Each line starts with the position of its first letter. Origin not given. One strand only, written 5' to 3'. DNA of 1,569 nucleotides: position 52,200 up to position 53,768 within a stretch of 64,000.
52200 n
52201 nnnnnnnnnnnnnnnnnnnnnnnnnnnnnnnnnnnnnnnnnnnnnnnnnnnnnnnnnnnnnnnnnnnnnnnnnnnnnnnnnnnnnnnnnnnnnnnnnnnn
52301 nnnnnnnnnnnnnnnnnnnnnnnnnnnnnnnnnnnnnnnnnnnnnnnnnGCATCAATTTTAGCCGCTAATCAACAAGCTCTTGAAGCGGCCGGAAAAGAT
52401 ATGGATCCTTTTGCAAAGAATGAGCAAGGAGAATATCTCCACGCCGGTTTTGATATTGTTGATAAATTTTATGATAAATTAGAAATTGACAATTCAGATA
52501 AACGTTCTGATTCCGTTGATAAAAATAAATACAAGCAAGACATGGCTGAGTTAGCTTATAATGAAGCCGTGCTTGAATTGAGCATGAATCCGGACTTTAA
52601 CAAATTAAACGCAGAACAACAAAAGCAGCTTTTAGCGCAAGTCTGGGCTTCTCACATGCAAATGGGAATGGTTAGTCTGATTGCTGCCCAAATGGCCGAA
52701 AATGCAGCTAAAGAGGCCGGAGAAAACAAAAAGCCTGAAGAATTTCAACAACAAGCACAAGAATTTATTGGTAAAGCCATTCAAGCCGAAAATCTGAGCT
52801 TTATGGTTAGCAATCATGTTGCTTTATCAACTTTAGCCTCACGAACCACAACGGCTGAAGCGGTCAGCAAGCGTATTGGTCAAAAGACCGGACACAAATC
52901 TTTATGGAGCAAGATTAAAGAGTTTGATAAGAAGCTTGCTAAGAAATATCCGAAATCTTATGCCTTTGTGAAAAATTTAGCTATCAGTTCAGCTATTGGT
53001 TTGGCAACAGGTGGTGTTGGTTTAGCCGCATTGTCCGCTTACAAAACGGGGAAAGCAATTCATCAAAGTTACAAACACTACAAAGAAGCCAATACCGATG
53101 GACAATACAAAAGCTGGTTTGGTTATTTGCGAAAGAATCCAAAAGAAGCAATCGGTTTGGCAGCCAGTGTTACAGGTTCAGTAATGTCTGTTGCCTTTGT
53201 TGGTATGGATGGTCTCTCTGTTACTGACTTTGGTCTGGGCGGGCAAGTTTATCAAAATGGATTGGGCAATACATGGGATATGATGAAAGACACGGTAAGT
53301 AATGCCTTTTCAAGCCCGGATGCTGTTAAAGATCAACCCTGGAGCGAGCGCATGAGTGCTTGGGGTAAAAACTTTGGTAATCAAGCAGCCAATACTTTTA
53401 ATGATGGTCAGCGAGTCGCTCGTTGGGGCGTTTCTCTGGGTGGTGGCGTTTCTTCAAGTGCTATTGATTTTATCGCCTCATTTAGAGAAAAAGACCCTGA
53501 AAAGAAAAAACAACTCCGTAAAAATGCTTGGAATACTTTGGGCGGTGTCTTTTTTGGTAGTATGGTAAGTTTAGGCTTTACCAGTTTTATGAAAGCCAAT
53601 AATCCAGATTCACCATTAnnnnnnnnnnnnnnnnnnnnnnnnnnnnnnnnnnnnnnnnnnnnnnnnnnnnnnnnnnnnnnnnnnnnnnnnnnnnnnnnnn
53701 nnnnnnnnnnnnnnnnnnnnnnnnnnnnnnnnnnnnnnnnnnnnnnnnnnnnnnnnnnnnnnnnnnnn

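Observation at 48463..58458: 10-kb cluster of large, mutually related orphan proteins (candidate effector/toxin island)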

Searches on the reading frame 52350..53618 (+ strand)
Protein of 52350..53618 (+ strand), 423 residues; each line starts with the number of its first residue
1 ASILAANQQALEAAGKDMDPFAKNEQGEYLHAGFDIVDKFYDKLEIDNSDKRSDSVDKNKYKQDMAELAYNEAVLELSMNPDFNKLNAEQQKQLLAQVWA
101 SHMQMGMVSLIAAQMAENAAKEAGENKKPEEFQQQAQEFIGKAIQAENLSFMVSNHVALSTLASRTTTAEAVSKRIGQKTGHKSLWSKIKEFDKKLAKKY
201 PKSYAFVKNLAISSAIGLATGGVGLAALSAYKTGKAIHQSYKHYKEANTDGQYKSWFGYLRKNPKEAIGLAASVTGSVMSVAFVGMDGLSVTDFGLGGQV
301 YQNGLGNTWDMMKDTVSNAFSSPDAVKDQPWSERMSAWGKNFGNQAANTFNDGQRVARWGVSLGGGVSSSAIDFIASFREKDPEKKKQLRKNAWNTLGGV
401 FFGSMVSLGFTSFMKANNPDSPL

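Call 45: search_dna_similar(query=window:52350-53618:+, collection=plasmids, mode=protein, max_evalue=0.01, max_rows=10)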
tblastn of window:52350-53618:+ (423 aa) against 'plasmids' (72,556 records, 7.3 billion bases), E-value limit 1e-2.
No match.

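Call 52: search_protein_representatives(alignment_id=A4)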
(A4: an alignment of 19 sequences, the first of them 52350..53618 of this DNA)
Query: 19 sequences, 392 profile positions. Proteins with E-value up to 0.001 (for the whole library): 266; up to 1e-10: 195; up to 1e-30: 59. The best 150 are listed.
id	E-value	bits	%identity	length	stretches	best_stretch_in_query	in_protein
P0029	9.2e-165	565.0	-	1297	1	2-387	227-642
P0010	6.1e-161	552.4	-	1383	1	1-390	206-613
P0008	5.0e-159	546.1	-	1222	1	2-388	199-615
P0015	5.5e-154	529.5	-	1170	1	2-389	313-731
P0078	1.7e-127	442.3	-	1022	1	2-386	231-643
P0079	4.4e-124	431.1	-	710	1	2-390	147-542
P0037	8.6e-122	423.5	-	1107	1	2-391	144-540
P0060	4.4e-108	378.4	-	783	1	1-390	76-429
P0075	1.2e-99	350.7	-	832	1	1-390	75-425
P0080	2.7e-91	323.1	-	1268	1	2-390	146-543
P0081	2.7e-89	316.5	-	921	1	4-386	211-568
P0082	5.3e-89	315.6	-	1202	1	2-390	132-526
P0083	1.6e-87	310.7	-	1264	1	3-386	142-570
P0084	1.5e-83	297.6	-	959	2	4-386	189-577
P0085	3.6e-81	289.8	-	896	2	3-388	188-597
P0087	7.7e-60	219.6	-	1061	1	5-380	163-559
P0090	3.1e-57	211.0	-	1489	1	35-385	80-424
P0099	3.7e-48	181.1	-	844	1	2-390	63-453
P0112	1.8e-39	152.5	-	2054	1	48-346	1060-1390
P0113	2.0e-39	152.3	-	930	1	32-388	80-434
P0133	3.7e-29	118.5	-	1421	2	4-342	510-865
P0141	1.3e-26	110.1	-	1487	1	2-333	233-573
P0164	1.0e-22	97.3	-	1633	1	2-339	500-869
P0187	1.0e-19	87.4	-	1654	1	95-382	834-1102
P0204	7.0e-18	81.4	-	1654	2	149-342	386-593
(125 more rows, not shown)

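Call 57: search_protein_families(library=pfam, alignment_id=A7, max_evalue=0.0001)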
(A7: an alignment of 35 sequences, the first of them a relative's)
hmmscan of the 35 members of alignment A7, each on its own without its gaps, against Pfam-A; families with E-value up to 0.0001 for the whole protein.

A. member 1, P0080 (1268 aa): 1 family
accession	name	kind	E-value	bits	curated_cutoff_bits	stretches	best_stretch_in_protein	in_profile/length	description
PF20891.2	DUF6844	-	1.4e-08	35.2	27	0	625-664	7-46/97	Domain of unknown function (DUF6844)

B. families by the number of members that match (of 35 scanned): 3 families
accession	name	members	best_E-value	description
PF02095.21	Extensin_1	1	7e-11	Extensin-like protein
PF20891.2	DUF6844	1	1.4e-08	Domain of unknown function (DUF6844)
PF07382.16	HC2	1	7.7e-05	Histone H1-like nucleoprotein HC2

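Call 58: list_cluster_members(proteins=[P0090, P0112, P0133, P0141, P0164, P0187, P0204, P0099, P0113, P0087])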
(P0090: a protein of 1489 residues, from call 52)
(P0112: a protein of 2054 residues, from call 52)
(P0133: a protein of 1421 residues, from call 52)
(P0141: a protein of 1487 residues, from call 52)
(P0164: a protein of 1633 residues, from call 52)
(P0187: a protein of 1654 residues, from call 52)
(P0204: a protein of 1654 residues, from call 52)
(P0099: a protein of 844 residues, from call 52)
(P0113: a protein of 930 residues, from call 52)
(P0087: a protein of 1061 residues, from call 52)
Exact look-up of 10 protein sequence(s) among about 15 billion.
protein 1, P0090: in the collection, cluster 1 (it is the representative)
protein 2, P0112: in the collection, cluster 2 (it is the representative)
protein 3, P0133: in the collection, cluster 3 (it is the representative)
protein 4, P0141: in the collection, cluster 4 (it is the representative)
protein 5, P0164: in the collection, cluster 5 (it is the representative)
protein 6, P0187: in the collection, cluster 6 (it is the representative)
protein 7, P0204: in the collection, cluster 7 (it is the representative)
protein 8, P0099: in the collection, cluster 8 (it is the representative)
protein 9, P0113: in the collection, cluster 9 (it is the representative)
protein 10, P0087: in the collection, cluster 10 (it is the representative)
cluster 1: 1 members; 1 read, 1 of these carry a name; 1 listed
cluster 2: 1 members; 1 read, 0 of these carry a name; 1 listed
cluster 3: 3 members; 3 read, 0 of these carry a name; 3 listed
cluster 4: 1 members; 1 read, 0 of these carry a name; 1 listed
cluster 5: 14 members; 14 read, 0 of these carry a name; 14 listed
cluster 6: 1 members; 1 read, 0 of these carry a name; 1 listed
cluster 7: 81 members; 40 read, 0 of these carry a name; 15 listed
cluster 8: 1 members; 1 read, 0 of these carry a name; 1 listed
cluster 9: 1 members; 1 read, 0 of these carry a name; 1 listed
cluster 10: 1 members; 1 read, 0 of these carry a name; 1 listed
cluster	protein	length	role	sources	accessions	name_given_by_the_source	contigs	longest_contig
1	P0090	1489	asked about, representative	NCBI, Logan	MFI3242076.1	MAG: hypothetical protein R3Y43_05870 [Alphaproteobacteria bacterium]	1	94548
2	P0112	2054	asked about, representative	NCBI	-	-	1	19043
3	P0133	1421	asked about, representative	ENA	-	-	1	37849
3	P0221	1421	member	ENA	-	-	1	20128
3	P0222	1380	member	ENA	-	-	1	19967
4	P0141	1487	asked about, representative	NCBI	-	-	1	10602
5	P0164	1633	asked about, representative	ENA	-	-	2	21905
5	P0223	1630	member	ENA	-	-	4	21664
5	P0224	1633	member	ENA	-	-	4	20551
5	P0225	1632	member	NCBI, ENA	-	-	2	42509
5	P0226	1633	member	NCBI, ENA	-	-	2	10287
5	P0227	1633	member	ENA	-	-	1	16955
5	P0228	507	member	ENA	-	-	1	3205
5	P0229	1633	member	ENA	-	-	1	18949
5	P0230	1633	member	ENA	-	-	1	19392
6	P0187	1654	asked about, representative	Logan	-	-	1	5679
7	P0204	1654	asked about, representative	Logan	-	-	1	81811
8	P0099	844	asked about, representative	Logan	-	-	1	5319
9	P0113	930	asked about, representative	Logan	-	-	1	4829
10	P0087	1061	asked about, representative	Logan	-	-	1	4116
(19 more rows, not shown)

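Call 59: find_encoding_contigs(protein=P0204, flank=10000, max_places=2)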
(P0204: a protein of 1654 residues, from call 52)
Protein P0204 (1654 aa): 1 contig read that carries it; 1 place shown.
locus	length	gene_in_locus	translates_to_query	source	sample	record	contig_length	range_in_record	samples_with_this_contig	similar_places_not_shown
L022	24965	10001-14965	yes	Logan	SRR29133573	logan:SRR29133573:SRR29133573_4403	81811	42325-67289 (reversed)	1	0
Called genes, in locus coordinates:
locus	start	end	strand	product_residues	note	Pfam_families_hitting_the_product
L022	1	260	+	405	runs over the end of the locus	PF00266:Aminotran_5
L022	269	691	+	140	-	PF01883:FeS_assembly_P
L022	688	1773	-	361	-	PF01546:Peptidase_M20, PF07687:M20_dimer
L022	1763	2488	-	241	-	PF00583:Acetyltransf_1, PF13508:Acetyltransf_7, PF08445:FR47 (weak), PF13673:Acetyltransf_10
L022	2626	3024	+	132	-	PF02657:SufE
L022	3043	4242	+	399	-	PF08442:ATP-grasp_2, PF13549:ATP-grasp_5 (faint), PF24948:Citrate_synth_N, PF00549:Ligase_CoA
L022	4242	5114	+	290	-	PF02629:CoA_binding, PF13607:Succ_CoA_lig, PF00549:Ligase_CoA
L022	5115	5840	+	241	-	PF18912:DZR_2, PF00156:Pribosyltran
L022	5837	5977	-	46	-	PF16988:Vps36-NZF-N (faint), PF00301:Rubredoxin, PF21349:RUBY_RBDX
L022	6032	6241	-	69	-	PF04102:SlyX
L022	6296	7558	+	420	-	PF01979:Amidohydro_1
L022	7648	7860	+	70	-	PF00313:CSD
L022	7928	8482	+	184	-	PF02659:Mntp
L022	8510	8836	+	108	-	-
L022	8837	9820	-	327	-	PF02016:Peptidase_S66, PF17676:Peptidase_S66C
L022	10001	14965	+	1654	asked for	-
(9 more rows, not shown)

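Call 60: find_encoding_contigs(protein=P0090, flank=10000, max_places=1)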
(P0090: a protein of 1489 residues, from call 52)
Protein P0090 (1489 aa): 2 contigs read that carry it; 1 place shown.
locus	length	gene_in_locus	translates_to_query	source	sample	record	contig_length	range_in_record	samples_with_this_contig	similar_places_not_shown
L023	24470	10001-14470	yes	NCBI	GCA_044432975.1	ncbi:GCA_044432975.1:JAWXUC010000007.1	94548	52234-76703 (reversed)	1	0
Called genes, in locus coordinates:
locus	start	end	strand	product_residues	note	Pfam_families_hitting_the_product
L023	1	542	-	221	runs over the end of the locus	PF00702:Hydrolase, PF13419:HAD_2, PF13242:Hydrolase_like (faint)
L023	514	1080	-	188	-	PF13847:Methyltransf_31, PF02390:Methyltransf_4, PF13649:Methyltransf_25, PF08241:Methyltransf_11 (weak), PF08242:Methyltransf_12 (weak)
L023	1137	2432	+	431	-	PF10396:TrmE_N, PF12631:MnmE_helical, PF00350:Dynamin_N (faint), PF01926:MMR_HSR1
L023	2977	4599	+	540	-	-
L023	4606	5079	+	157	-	-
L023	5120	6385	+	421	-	-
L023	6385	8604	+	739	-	PF02534:T4SS-DNA_transf, PF10412:TrwB_AAD_bind, PF12696:TraG-D_C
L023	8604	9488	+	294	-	PF00565:SNase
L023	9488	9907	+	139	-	PF02367:TsaE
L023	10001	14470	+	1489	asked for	-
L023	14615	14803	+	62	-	-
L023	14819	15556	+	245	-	PF04335:VirB8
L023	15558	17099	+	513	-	PF03524:CagX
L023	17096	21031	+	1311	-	-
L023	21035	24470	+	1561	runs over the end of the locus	PF12396:DUF3659 (faint), PF21785:Bflower_2, PF21784:Bflower (weak), PF21785:Bflower_2, PF03743:TrbI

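Call 64: find_encoding_contigs(protein=P0133, flank=10000, max_places=1)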
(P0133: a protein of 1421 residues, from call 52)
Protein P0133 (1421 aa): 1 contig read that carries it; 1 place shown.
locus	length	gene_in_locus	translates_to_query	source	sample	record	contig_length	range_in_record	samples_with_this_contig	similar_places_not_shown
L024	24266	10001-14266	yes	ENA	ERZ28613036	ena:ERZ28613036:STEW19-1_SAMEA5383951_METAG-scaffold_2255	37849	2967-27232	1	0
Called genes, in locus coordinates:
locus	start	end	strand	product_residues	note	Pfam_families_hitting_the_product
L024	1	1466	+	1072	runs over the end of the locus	PF13116:YhdP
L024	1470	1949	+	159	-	-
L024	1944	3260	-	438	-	PF13393:tRNA-synt_His, PF00587:tRNA-synt_2b (weak), PF03129:HGTP_anticodon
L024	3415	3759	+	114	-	-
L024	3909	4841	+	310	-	PF02774:Semialdhyde_dhC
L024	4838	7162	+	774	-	PF00924:MS_channel_2nd, PF21082:MS_channel_3rd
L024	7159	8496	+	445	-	PF26299:MurL_N, PF26298:MurL_epimerase_C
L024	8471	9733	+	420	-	PF08245:Mur_ligase_M, PF02875:Mur_ligase_C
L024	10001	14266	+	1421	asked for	-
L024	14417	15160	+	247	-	PF00460:Flg_bb_rod, PF22692:LlgE_F_G_D1, PF06429:Flg_bbr_C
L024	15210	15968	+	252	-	PF00460:Flg_bb_rod (weak), PF22692:LlgE_F_G_D1, PF06429:Flg_bbr_C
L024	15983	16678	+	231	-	PF08666:SAF (weak), PF13144:ChapFlgA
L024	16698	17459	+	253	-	PF02107:FlgH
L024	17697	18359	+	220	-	PF07309:FlaF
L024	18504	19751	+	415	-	PF12704:MacB_PCD, PF02687:FtsX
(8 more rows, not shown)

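Call 65: find_encoding_contigs(protein=P0225, flank=10000, max_places=1)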
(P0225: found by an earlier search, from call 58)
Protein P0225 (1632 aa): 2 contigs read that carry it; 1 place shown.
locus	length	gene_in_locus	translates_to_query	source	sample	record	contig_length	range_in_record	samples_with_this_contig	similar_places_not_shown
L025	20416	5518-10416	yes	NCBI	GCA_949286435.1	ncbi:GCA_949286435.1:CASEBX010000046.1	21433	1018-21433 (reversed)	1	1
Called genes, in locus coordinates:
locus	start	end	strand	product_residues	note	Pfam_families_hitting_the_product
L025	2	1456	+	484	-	?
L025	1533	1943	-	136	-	PF01245:Ribosomal_L19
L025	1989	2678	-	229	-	PF01746:tRNA_m1G_MT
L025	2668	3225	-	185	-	PF01782:RimM, PF05239:PRC, PF24986:PRC_RimM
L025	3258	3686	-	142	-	PF00886:Ribosomal_S16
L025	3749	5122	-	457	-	PF02881:SRP54_N, PF00448:SRP54, PF06414:Zeta_toxin (weak), PF01656:CbiA (weak), PF02978:SRP_SPB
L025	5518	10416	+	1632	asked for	-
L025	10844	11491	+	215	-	-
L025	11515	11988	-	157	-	-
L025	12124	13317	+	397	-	PF00753:Lactamase_B, PF19583:ODP, PF12706:Lactamase_B_2 (weak), PF00258:Flavodoxin_1 (weak), PF12724:Flavodoxin_5 (weak)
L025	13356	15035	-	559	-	PF00005:ABC_tran, PF00931:NB-ARC (faint), PF02463:SMC_N (faint), PF05783:DLIC (faint), PF13304:AAA_21 (faint), PF12848:ABC_tran_Xtn, PF00005:ABC_tran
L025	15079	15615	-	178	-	-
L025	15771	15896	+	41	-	PF00444:Ribosomal_L36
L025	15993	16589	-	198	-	PF01914:MarC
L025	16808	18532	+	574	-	PF17092:PCB_OB (faint), PF00575:S1, PF00575:S1, PF00575:S1, PF23459:S1_RRP5 (weak), PF00575:S1, PF23459:S1_RRP5 (weak), PF00575:S1, +3 more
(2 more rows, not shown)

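Call 66: find_encoding_contigs(protein=P0112, flank=10000, max_places=1)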
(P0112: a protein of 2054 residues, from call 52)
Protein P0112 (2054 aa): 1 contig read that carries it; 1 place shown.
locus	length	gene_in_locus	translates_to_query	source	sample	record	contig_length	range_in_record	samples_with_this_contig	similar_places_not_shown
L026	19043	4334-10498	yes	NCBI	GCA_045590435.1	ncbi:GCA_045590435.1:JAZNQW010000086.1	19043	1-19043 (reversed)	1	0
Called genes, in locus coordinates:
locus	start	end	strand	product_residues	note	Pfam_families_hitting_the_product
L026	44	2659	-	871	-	PF00171:Aldedh, PF00465:Fe-ADH, PF13685:Fe-ADH_2 (weak), PF25137:ADH_Fe_C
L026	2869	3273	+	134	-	PF04076:BOF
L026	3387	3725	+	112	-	-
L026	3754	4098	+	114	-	-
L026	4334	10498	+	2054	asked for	-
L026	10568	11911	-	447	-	PF17854:FtsK_alpha, PF01580:FtsK_SpoIIIE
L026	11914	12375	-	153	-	PF04355:BamE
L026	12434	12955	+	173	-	PF02620:YceD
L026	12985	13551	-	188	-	PF07661:MORN_2 (faint)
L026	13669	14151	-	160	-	-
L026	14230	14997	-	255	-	-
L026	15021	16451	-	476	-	PF00749:tRNA-synt_1c, PF19269:Anticodon_2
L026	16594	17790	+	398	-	-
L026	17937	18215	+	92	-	PF00216:Bac_DNA_binding, PF18291:HU-HIG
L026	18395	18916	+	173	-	-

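Call 68: search_dna_similar(query=L023:15558-17096:+, collection=plasmids, mode=protein, max_evalue=0.00001, max_rows=12, rows=spread)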
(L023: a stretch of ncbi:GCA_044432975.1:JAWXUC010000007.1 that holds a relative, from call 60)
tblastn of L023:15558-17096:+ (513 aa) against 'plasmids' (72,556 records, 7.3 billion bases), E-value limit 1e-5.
Records with a match: 18; places in all: 18; records where one place covers at least 80% of the query: 2.
Best place of each record, by identity: <60% 18.
By first word of the organism name: Roseibium 6; Candidatus 3; Thalassospira 2; Sphingosinicella 1; Erythrobacter 1; Microvirga 1; Microbulbifer 1; Azospirillum 1; Magnetospirillum 1; Nitrosospira 1.
By predicted mobility (MOB-suite, as given by PLSDB): non-mobilizable 14; mobilizable 3; conjugative 1.
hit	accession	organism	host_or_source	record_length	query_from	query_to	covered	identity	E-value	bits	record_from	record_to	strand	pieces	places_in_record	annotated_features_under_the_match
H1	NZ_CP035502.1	Sphingosinicella sp. BN140058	Cell culture,soil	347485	1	510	99%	29.2%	8e-50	191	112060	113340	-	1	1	TrbG/VirB9 family P-type conjugative transfer protein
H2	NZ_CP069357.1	Microvirga sp. VF16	Vachellia farnesiana,Cell culture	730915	5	335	65%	28.0%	7e-36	150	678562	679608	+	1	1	TrbG/VirB9 family P-type conjugative transfer protein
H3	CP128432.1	Microbulbifer sp. MKSA007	Smenospongia aurea,bacteria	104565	2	313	61%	25.6%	2e-9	68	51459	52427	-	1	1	TrbG/VirB9 family P-type conjugative transfer protein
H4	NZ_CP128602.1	Roseibium aggregatum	cell culture,marine biofilms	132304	24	311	56%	27.2%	2e-11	74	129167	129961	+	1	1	TrbG/VirB9 family P-type conjugative transfer protein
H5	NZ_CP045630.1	Roseibium aggregatum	-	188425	24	313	57%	26.4%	7e-11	73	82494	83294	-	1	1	TrbG/VirB9 family P-type conjugative transfer protein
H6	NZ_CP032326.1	Azospirillum argentinense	soil sample,Agricultural field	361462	49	313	52%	28.8%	6e-21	104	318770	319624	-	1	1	TrbG/VirB9 family P-type conjugative transfer protein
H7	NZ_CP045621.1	Roseibium aggregatum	-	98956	24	311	56%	26.2%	5e-11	73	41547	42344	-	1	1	TrbG/VirB9 family P-type conjugative transfer protein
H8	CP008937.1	Candidatus Paracaedimonas acanthamoebae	Acanthamoeba polyphaga HN-3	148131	50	310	51%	28.2%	5e-20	101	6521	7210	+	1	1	hypothetical protein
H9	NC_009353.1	Magnetospirillum gryphiswaldense MSR-1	from the mud of the eutrophic river Ryck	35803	28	311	55%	25.8%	6e-12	76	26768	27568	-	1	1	TrbG/VirB9 family P-type conjugative transfer protein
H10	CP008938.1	Candidatus Paracaedimonas acanthamoebae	Acanthamoeba polyphaga HN-3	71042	50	310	51%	27.4%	2e-22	108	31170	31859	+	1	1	hypothetical protein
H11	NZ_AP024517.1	Nitrosospira sp. NRS527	Oryza sativa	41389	49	313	52%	25.1%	5e-8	64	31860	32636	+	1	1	TrbG/VirB9 family P-type conjugative transfer protein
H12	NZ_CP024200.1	Thalassospira marina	-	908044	26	171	28%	26.7%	1e-5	56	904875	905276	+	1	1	TrbG/VirB9 family P-type conjugative transfer protein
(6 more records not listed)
